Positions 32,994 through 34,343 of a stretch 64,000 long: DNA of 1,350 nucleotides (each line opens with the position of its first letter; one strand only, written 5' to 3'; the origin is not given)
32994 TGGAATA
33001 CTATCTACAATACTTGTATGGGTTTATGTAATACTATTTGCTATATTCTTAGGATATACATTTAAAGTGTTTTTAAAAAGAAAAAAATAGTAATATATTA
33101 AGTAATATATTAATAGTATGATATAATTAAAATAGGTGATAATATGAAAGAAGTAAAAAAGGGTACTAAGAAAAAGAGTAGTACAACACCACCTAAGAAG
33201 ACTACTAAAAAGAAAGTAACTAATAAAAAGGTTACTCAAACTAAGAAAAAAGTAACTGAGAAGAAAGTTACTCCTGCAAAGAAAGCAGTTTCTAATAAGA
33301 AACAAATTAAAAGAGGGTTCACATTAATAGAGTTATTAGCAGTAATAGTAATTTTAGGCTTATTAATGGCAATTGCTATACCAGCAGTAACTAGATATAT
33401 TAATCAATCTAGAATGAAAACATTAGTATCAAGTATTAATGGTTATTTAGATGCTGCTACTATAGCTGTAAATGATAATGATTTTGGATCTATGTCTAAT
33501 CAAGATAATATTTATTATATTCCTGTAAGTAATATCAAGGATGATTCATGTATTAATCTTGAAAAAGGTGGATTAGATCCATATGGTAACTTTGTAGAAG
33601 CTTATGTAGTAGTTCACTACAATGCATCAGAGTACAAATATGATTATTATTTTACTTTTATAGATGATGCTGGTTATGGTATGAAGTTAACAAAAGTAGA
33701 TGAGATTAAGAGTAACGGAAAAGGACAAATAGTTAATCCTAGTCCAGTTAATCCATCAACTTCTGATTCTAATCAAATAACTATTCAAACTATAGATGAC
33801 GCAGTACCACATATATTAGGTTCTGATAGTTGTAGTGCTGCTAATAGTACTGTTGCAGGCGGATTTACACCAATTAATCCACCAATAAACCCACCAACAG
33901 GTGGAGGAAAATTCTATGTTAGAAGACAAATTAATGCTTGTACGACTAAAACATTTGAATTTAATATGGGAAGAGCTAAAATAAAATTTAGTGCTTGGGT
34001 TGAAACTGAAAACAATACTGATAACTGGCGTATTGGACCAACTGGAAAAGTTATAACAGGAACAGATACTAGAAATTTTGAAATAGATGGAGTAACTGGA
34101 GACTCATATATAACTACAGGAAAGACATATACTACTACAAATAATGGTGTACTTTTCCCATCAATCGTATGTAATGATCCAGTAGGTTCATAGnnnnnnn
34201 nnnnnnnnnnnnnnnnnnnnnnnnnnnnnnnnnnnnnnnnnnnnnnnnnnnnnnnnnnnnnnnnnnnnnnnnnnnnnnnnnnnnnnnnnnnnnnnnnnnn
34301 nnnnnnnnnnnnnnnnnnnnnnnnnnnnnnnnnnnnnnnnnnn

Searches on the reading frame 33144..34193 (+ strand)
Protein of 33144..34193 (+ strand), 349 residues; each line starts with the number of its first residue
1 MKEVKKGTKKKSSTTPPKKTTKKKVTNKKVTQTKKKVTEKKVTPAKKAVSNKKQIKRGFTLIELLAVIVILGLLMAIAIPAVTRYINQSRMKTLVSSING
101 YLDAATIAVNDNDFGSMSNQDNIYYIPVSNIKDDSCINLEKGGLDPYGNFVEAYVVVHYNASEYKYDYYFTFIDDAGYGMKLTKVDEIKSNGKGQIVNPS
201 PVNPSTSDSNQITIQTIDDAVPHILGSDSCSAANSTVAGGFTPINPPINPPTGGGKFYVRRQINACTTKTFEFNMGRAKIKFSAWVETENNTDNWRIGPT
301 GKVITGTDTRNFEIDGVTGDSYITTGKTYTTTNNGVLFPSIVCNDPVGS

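Call 3: search_protein_families(library=pfam, proteins=[window:33144-34193:+], max_evalue=0.01)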
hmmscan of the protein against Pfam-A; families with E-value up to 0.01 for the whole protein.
window:33144-34193:+ (349 aa): 1 family
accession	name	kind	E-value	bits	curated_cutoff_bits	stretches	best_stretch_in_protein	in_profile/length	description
PF07963.17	N_methyl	-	7.1e-08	32.2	21.2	1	56-79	4-27/27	Prokaryotic N-terminal methylation motif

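Call 4: search_protein_families(library=ncbifam, proteins=[window:33144-34193:+], max_evalue=0.01)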
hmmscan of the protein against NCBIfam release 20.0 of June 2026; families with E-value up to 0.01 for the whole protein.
window:33144-34193:+ (349 aa): 10 families
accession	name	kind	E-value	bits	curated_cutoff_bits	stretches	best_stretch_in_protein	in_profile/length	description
TIGR01710.1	typeII_sec_gspG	equivalog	3e-09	37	88.85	1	57-104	1-48/134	type II secretion system major pseudopilin GspG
NF007862.0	PRK10574.1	equivalog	6.1e-09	36.2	138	1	56-110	4-58/145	prepilin peptidase-dependent pilin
TIGR02532.1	IV_pilin_GFxxxE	domain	3.2e-08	33.1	16.3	1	56-79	1-24/24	prepilin-type N-terminal cleavage/methylation domain-containing protein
TIGR02596.1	TIGR02596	subfamily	6.1e-07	29.7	70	1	59-112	1-55/196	Verru_Chthon cassette protein D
NF041775.1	typeIV_PilA_Myxo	equivalog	1.1e-06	28.8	400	1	50-91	4-45/214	type IV pilin protein PilA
NF040999.1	pilin_ComGC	equivalog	1.8e-05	24.8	75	1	57-85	2-30/84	competence type IV pilus major pilin ComGC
NF007800.0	PRK10506.1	equivalog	2.8e-05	24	158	1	53-137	5-92/163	prepilin peptidase-dependent protein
TIGR01708.2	typeII_sec_gspH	equivalog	6.3e-05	23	80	1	57-84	2-29/169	type II secretion system minor pseudopilin GspH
NF040982.1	ComGD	equivalog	0.002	18.6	70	1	56-113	1-59/139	competence type IV pilus minor pilin ComGD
NF041013.1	T4P_ComGE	equivalog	0.005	16.9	49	1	56-90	3-37/83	competence type IV pilus minor pilin ComGE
